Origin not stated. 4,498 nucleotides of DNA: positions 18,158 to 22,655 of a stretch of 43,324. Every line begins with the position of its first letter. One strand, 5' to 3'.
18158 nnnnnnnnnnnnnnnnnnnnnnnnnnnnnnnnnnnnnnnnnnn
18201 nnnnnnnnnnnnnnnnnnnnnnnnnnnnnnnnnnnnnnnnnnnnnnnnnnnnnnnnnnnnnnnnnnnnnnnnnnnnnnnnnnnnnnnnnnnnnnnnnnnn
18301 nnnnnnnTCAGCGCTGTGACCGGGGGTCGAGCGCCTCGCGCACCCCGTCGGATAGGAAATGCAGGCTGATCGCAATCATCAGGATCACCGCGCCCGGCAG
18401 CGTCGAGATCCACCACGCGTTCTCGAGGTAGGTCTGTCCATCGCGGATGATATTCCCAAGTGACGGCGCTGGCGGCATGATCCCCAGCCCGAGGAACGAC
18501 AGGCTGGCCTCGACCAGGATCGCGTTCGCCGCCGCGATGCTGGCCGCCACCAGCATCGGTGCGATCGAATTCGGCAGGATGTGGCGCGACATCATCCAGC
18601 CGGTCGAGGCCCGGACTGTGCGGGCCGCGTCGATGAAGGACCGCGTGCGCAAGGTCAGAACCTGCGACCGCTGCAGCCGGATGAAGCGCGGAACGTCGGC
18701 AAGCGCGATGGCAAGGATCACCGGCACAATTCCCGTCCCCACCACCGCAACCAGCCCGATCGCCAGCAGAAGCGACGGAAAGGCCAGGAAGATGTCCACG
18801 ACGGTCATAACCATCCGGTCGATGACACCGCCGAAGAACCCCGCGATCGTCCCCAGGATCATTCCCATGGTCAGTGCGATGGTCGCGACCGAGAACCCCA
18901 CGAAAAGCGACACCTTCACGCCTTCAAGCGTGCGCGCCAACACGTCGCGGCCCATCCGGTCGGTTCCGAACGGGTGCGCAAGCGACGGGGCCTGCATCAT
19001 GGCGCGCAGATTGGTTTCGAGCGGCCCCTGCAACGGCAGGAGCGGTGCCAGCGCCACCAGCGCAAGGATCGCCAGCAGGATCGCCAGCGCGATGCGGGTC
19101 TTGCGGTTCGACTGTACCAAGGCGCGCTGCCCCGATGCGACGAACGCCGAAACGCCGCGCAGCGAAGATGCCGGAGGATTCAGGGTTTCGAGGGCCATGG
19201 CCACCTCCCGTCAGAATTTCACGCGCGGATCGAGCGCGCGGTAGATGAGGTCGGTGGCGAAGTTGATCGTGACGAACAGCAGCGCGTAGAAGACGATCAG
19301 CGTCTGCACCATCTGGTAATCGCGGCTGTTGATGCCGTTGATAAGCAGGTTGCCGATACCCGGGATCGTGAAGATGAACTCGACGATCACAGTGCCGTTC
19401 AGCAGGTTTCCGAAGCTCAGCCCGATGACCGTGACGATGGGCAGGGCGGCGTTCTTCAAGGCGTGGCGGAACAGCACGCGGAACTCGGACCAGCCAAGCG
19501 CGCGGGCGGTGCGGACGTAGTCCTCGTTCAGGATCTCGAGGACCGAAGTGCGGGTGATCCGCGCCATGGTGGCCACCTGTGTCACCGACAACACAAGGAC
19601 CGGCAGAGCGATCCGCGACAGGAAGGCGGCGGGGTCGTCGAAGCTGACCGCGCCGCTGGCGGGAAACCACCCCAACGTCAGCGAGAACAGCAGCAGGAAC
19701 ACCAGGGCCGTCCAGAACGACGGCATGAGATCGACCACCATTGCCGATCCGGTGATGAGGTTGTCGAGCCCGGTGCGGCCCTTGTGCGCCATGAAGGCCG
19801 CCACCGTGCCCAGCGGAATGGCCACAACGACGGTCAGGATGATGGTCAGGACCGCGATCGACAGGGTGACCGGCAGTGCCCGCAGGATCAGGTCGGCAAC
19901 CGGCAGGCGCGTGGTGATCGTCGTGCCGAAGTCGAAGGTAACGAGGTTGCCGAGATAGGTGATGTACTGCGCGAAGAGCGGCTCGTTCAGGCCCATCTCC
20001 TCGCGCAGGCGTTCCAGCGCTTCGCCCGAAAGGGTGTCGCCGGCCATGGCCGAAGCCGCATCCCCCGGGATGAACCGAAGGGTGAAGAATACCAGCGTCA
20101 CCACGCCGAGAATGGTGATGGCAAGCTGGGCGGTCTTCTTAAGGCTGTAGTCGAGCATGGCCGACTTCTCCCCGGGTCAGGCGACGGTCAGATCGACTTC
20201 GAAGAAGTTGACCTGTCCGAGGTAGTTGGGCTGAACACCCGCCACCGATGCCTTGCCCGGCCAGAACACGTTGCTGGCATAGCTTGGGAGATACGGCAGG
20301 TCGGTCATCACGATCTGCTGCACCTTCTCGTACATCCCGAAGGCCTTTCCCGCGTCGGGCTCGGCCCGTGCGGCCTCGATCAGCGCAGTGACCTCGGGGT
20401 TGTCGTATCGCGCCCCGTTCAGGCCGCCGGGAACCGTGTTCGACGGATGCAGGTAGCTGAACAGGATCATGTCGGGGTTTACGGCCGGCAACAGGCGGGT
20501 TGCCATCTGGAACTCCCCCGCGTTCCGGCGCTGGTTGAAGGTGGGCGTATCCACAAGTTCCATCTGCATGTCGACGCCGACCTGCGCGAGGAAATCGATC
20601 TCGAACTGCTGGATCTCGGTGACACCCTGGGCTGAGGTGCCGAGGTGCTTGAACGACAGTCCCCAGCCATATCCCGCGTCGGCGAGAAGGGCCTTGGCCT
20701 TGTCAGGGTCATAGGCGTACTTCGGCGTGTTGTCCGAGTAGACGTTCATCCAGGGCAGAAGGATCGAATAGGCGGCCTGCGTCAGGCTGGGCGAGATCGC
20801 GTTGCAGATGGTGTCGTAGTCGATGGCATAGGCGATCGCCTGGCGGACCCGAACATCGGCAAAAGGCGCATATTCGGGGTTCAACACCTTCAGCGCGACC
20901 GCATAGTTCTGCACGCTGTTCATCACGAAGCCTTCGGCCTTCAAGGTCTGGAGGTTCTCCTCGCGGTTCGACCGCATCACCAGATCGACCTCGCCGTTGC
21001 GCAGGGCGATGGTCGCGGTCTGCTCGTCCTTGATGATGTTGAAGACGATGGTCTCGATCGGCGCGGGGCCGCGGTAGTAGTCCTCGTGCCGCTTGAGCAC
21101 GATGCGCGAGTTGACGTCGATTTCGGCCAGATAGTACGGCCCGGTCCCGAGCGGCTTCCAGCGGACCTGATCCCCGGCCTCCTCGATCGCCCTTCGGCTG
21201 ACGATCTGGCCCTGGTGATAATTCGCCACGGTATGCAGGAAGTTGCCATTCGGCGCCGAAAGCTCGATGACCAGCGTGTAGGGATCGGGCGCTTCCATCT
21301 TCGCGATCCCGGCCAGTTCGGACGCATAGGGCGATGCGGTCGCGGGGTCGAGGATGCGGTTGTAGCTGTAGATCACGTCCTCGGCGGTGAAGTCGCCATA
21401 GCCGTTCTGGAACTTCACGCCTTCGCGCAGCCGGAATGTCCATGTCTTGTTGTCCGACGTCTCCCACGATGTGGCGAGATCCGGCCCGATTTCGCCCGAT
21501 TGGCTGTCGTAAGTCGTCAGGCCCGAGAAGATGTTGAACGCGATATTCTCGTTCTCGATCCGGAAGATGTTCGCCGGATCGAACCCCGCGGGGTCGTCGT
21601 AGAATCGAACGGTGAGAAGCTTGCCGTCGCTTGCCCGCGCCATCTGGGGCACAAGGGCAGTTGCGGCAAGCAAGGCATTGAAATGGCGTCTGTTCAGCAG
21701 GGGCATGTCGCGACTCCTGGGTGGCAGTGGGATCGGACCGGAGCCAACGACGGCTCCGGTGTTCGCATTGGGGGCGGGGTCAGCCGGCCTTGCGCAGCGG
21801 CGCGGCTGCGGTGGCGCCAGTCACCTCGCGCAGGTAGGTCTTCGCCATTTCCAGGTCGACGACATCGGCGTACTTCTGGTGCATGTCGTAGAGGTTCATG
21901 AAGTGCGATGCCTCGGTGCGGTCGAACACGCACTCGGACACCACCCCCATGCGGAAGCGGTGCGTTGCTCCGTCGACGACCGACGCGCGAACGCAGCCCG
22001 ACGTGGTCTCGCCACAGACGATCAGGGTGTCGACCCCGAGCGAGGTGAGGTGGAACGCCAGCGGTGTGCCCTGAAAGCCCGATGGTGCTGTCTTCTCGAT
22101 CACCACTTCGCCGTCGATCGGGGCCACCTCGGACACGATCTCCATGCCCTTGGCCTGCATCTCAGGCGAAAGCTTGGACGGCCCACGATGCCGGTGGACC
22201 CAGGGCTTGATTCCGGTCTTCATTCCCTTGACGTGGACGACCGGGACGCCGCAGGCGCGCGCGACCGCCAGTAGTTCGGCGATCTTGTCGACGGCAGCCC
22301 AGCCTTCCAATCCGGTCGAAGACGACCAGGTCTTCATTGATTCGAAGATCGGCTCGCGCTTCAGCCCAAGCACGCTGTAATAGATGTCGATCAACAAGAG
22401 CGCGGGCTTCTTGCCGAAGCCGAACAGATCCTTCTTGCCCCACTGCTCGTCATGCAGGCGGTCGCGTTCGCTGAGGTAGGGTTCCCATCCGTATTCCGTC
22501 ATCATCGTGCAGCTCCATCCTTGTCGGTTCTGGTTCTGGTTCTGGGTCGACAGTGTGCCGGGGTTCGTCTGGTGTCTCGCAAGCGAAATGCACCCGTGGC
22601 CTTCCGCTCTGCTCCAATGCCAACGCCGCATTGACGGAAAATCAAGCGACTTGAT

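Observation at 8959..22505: A 13.5-kb translationally coupled operon with three N-carbamoylsarcosine-amidase-like paralogs, a Mo-hydroxylase and three different transport systems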

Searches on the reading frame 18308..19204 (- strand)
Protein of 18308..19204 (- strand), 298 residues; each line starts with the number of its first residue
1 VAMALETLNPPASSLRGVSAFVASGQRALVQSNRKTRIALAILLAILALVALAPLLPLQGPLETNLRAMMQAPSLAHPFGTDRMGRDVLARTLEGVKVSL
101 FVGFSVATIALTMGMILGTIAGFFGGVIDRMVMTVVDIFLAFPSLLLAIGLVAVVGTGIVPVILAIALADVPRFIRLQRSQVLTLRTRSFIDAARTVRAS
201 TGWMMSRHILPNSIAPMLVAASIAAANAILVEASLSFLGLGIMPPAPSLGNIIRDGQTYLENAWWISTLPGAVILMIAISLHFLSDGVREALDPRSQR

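Call 7: search_protein_families(library=pfam, proteins=[window:18308-19204:-])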
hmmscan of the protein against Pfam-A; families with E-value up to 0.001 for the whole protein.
window:18308-19204:- (298 aa): 1 family
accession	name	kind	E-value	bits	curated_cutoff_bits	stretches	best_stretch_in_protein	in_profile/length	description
PF00528.27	BPD_transp_1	-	7.2e-26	91.5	26.4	1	114-296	1-182/184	Binding-protein-dependent transport system inner membrane component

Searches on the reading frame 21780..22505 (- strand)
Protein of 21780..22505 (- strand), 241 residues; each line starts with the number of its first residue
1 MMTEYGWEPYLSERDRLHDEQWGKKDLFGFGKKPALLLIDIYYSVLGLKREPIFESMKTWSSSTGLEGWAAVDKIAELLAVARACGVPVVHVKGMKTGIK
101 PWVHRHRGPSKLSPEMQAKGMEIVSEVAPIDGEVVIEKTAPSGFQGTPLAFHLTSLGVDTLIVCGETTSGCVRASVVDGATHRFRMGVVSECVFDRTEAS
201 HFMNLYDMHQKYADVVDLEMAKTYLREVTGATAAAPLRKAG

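Call 8: search_protein_families(library=pfam, proteins=[window:21780-22505:-])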
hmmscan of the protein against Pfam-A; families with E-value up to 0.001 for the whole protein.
window:21780-22505:- (241 aa): 1 family
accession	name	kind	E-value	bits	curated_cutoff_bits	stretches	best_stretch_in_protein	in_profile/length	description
PF00857.26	Isochorismatase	-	4.2e-26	92.5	27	1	70-219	25-174/175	Isochorismatase domain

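Call 9: search_protein_families(library=ncbifam, proteins=[window:21780-22505:-], max_evalue=0.01)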
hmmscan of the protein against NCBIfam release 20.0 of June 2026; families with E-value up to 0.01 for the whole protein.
window:21780-22505:- (241 aa): 3 families
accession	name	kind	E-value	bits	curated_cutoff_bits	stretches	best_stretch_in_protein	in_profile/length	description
NF050097.1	BiurAmidohydBiuH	equivalog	5.2e-13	49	370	1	117-202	110-195/221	biuret amidohydrolase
TIGR03614.1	RutB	equivalog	4.9e-09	36.1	377.95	1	115-192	105-184/226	pyrimidine utilization protein B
NF008517.0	PRK11440.1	equivalog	0.00075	19.5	195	1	72-205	34-168/188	hydrolase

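Call 35: search_solved_structures(query=window:21780-22505:-, max_evalue=1e-8)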
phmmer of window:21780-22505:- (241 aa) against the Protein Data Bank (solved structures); distinct sequences matched with E-value up to 1e-8: 11.
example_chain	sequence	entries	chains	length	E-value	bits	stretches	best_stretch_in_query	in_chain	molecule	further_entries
3ot4_A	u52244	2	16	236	8.1e-27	97.3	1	70-219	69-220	Putative isochorismatase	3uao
26st_A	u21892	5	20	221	5.1e-22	81.6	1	20-229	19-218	N-carbamoylsarcosine amidohydrolase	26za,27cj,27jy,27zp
4l07_A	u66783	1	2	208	9.9e-22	80.6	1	72-230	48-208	Hydrolase, isochorismatase family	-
4l08_B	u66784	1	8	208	1.8e-20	76.5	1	72-230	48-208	Hydrolase, isochorismatase family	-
1nba_A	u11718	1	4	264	2.3e-20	76.2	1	26-226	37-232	N-CARBAMOYLSARCOSINE AMIDOHYDROLASE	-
3eef_A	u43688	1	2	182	4.8e-12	48.9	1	75-216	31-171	N-carbamoylsarcosine amidase related protein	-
3hu5_A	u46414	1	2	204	8e-11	44.9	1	70-211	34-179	Isochorismatase family protein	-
3kl2_A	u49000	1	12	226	2.6e-10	43.2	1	80-202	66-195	Putative isochorismatase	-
3irv_A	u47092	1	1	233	1.2e-09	41.1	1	72-191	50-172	CYSTEINE HYDROLASE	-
3hb7_A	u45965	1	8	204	1.3e-09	40.9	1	120-208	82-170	Isochorismatase hydrolase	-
4h17_A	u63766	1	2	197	5.1e-09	39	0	66-193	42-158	Hydrolase, isochorismatase family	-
